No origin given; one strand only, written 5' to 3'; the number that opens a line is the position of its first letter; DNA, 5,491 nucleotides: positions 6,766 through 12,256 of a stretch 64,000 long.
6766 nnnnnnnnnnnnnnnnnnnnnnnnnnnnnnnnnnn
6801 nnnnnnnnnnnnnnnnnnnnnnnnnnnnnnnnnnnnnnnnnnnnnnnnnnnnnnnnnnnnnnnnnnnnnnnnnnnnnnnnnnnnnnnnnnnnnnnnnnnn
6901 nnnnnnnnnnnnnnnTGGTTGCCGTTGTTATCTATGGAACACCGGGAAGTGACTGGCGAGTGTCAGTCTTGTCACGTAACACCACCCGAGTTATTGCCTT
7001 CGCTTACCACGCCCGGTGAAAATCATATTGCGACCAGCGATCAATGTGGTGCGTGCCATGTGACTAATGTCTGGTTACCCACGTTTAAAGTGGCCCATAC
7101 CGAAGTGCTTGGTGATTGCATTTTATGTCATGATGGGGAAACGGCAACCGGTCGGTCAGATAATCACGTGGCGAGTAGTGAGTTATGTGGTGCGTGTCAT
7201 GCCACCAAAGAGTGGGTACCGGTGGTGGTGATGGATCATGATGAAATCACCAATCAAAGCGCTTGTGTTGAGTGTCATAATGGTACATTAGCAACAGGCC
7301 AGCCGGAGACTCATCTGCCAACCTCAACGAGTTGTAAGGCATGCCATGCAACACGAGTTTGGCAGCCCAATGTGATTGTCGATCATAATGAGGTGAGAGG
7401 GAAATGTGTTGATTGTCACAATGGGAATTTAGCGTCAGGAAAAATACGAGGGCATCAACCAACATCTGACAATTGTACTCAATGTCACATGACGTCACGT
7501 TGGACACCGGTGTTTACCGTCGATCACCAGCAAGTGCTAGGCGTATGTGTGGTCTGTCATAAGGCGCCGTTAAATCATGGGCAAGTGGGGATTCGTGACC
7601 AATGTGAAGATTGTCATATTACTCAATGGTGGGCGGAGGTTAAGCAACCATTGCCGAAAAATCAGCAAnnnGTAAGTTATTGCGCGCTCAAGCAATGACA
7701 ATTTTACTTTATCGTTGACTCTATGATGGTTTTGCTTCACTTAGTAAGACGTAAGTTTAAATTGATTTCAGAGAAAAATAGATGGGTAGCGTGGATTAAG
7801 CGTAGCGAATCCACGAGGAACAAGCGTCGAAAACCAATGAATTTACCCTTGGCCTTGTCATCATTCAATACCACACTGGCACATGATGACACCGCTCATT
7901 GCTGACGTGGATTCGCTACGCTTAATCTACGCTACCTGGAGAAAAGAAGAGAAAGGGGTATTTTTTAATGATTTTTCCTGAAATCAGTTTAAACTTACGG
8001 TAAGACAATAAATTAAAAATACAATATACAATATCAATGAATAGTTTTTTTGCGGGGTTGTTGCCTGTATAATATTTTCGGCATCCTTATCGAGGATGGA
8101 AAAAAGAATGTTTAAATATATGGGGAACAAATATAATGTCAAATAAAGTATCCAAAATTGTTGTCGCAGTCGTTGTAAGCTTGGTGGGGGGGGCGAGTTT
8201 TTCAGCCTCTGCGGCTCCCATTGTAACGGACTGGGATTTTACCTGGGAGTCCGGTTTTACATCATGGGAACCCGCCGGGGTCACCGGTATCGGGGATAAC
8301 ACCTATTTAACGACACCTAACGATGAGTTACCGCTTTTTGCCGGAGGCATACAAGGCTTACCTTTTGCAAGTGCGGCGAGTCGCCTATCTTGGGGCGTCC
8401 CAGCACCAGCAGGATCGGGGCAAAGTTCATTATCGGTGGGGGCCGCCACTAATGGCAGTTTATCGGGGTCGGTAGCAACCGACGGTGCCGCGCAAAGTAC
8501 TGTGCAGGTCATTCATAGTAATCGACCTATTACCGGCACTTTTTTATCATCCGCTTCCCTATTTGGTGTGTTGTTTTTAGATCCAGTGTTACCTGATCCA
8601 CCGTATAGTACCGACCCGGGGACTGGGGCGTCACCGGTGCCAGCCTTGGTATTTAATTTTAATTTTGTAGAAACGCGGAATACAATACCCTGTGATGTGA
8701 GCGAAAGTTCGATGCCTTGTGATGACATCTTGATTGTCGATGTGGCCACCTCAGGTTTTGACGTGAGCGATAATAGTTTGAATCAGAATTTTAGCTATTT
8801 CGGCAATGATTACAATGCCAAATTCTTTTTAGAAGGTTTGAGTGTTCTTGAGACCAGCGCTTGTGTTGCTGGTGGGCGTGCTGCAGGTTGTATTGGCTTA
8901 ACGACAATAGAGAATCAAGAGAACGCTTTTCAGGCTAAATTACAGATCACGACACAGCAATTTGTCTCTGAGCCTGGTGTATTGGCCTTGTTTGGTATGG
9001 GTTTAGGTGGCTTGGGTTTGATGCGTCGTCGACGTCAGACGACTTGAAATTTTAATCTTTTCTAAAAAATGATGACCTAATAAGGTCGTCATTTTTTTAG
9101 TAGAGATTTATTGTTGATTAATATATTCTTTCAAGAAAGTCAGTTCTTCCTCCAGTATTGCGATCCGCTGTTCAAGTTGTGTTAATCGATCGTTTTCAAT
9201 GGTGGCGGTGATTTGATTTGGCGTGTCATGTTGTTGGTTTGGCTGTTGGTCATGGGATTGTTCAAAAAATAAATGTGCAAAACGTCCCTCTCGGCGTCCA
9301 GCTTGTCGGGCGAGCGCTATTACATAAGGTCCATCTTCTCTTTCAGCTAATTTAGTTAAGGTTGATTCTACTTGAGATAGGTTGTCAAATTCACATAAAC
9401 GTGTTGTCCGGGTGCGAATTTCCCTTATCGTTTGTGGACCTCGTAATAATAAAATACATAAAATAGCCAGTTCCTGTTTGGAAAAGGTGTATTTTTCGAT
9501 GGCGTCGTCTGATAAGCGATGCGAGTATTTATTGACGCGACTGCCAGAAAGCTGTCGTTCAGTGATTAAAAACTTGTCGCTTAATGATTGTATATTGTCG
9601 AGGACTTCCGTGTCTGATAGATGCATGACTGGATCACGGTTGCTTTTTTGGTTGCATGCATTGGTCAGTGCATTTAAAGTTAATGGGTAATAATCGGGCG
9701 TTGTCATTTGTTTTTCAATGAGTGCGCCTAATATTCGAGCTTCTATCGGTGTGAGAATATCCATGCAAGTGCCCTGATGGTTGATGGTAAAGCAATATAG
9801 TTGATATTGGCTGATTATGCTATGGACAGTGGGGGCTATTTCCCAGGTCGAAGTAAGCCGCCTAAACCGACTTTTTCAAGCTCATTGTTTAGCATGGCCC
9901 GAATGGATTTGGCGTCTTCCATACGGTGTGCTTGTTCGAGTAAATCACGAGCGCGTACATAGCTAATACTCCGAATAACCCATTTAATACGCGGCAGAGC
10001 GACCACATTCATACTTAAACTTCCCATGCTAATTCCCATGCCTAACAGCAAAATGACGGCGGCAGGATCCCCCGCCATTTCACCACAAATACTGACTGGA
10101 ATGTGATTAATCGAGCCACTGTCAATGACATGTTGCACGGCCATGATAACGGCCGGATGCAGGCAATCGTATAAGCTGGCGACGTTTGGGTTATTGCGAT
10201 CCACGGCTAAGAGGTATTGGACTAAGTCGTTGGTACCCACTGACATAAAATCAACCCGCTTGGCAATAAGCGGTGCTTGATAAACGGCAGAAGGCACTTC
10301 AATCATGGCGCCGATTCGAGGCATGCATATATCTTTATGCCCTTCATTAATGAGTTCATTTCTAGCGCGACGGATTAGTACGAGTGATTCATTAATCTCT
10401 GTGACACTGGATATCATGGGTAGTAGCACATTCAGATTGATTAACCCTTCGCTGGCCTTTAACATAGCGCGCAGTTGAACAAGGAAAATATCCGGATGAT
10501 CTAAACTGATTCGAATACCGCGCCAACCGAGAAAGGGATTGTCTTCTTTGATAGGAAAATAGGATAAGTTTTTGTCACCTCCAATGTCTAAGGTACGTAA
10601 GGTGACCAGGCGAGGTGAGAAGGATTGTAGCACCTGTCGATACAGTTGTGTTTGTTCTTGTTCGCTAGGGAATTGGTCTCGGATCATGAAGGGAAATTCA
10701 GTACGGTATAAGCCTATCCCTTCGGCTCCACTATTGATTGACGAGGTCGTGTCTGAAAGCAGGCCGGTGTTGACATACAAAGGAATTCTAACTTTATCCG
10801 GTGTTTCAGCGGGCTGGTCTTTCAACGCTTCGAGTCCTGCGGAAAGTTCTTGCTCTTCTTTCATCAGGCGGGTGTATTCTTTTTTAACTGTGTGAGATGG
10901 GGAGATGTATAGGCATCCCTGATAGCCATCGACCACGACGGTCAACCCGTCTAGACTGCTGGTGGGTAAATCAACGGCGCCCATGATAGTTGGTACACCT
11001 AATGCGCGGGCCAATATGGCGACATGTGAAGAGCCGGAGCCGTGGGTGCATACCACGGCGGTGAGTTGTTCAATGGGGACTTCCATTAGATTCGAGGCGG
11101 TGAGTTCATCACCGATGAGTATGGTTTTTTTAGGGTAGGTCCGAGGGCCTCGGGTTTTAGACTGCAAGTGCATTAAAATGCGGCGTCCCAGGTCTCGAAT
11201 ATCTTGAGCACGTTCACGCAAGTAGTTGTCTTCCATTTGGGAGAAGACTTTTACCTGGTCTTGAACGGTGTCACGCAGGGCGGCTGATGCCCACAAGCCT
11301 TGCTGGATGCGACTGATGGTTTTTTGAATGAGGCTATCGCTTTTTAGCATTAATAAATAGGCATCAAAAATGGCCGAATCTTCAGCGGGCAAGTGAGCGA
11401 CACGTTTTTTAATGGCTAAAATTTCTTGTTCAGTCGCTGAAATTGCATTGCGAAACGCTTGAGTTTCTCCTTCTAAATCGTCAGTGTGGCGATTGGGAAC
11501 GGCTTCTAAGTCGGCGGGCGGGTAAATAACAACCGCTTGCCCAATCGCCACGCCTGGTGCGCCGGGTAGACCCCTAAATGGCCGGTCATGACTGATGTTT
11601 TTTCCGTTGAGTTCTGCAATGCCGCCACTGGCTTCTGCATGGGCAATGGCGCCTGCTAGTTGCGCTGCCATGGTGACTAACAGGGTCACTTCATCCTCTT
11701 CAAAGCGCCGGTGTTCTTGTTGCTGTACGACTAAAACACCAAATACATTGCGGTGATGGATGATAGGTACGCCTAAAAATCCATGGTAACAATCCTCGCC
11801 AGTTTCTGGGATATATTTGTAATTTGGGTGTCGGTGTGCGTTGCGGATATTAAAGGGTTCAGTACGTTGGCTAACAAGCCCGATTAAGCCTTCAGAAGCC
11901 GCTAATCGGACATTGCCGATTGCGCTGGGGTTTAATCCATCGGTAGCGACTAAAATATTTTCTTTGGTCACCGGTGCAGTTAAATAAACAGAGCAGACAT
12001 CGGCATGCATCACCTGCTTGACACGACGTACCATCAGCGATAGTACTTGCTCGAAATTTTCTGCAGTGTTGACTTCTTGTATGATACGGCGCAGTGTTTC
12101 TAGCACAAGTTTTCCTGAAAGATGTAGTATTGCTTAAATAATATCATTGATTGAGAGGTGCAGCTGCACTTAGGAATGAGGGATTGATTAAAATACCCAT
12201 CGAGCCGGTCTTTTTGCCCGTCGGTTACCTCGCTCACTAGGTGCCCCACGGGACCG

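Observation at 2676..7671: Tandem paralogous PKD-repeat lipoproteins carrying 18 and 22 c-type hemes in paired-CxxCH modules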

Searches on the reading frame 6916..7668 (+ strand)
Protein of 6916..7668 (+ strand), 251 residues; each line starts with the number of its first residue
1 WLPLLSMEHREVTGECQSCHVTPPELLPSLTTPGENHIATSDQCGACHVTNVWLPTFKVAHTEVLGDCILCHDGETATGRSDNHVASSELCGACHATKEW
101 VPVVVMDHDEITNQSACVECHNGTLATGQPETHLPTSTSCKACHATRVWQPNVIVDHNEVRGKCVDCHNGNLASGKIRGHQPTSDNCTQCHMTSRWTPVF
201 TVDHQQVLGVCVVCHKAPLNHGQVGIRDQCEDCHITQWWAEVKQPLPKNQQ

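Call 77: predict_structure(alignment_id=A4)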
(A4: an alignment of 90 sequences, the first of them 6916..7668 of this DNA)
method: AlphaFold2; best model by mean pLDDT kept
length: 251 residues; sequences in the alignment: 90
mean_pLDDT: 82.6   pTM: 0.63
mean pLDDT of the five models: 82.6, 82.3, 81.6, 71.9, 61.8
residues with pLDDT >= 90: 65; 70-90: 157; 50-70: 15; < 50: 14
segments of 3 or more residues with pLDDT < 50: 1-3, 26-33
pLDDT, mean of each block of 10 residues (from residue 1): 65 80 49 62 85 83 86 86 89 88 88 83 89 91 89 90 91 91 92 89 90 86 77 84 66 40
secondary structure, 60 per line:
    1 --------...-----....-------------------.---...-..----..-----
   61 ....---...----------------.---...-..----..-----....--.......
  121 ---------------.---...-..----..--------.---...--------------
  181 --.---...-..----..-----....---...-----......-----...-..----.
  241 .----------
elements in order: H17-20 H114-120 H219-224

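Call 81: fold_search(model_id=the predicted structure, library=pdb)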
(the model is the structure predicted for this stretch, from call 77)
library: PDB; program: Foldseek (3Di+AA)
matches with E <= 10: 0; with E <= 0.001: 0
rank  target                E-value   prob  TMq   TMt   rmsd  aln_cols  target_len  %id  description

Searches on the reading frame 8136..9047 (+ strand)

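Call 56: search_protein_families(library=pfam, proteins=[window:8136-9047:+], max_evalue=0.01)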
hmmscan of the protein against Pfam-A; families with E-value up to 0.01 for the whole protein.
window:8136-9047:+ (303 aa): 1 family
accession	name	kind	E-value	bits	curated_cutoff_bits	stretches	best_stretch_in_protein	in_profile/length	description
PF07589.16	PEP-CTERM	-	0.00068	20.1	20.7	1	277-300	2-24/24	PEP-CTERM motif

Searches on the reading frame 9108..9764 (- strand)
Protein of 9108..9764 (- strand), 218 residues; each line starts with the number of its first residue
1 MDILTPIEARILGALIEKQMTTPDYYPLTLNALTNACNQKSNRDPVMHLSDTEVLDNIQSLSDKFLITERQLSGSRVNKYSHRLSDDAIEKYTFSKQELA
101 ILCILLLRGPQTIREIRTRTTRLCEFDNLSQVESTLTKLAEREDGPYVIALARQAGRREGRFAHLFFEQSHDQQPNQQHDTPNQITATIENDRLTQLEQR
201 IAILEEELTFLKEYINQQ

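Call 61: search_protein_families(library=pfam, proteins=[window:9108-9764:-], max_evalue=0.001)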
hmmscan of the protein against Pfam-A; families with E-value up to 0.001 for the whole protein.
window:9108-9764:- (218 aa): 1 family
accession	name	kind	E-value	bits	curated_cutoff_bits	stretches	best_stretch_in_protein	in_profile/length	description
PF04337.18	DUF480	-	4.1e-60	202.6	25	1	4-157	1-149/149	Protein of unknown function, DUF480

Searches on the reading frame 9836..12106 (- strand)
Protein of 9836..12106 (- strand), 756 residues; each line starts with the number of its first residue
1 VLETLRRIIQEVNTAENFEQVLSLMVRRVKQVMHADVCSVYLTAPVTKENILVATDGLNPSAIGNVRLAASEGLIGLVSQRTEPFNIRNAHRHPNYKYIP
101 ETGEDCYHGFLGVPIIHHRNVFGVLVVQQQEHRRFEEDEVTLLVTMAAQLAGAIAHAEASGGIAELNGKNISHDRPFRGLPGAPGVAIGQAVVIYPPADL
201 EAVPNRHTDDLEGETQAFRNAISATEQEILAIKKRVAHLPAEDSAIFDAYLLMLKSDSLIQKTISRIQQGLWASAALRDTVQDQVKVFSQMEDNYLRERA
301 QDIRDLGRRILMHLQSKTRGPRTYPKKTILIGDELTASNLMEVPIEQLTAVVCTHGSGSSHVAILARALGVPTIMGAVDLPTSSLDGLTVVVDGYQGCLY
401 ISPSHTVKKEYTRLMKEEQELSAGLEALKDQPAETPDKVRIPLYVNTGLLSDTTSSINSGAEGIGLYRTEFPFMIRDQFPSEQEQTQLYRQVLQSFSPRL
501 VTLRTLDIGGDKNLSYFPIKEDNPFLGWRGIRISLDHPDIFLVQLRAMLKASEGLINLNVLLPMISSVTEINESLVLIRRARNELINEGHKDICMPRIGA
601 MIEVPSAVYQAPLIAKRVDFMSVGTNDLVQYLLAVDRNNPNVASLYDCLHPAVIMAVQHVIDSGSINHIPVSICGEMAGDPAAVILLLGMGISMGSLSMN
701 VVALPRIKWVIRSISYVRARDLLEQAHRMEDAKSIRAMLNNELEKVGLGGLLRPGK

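Call 26: find_homologous_proteins(query=window:9836-12106:-, max_evalue=1e-100)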
Query window:9836-12106:- (756 aa): 7814 proteins with E <= 1e-100 among 8000 candidates; the best 120 are listed.
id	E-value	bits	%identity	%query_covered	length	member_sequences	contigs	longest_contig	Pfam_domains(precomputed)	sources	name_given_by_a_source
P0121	0.0e+0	1586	94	100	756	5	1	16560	PF13185.13,PF05524.19,PF00391.30,PF01590.33,PF02896.25,PF13492.13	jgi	-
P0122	0.0e+0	1180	69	100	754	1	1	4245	PF13185.13,PF05524.19,PF00391.30,PF01590.33,PF02896.25,PF13492.13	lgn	-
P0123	0.0e+0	1164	70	100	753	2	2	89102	PF13185.13,PF05524.19,PF00391.30,PF01590.33,PF02896.25,PF13492.13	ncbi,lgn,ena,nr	ncbi:MAG: phosphoenolpyruvate--protein phosphotransferase [Gammaproteobacteria bacterium]|nr:phospho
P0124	0.0e+0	1142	67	100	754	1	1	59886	PF13185.13,PF05524.19,PF00391.30,PF01590.33,PF02896.25,PF13492.13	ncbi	-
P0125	0.0e+0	1136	66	100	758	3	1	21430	PF13185.13,PF05524.19,PF00391.30,PF01590.33,PF02896.25,PF13492.13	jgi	-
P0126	0.0e+0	1126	65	100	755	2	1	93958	PF13185.13,PF05524.19,PF00391.30,PF01590.33,PF02896.25,PF13492.13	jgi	-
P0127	0.0e+0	1125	66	100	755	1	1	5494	PF13185.13,PF05524.19,PF00391.30,PF01590.33,PF02896.25,PF13492.13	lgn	-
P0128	0.0e+0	1117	67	100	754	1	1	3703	PF13185.13,PF05524.19,PF00391.30,PF01590.33,PF02896.25,PF13492.13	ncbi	-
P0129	0.0e+0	1117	66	100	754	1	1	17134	PF13185.13,PF05524.19,PF00391.30,PF01590.33,PF02896.25,PF13492.13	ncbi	-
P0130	0.0e+0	1116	65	100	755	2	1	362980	PF13185.13,PF05524.19,PF00391.30,PF01590.33,PF02896.25,PF13492.13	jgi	-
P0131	0.0e+0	1115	66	100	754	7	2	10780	PF13185.13,PF05524.19,PF00391.30,PF01590.33,PF02896.25,PF13492.13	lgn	-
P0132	0.0e+0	1113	66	100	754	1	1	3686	PF13185.13,PF05524.19,PF00391.30,PF01590.33,PF02896.25,PF13492.13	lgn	-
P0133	0.0e+0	1108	65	100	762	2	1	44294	PF13185.13,PF05524.19,PF00391.30,PF01590.33,PF02896.25,PF13492.13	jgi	-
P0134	0.0e+0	1101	66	100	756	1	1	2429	PF13185.13,PF05524.19,PF00391.30,PF01590.33,PF02896.25,PF13492.13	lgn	-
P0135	0.0e+0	1101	65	100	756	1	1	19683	PF13185.13,PF05524.19,PF00391.30,PF01590.33,PF02896.25,PF13492.13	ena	-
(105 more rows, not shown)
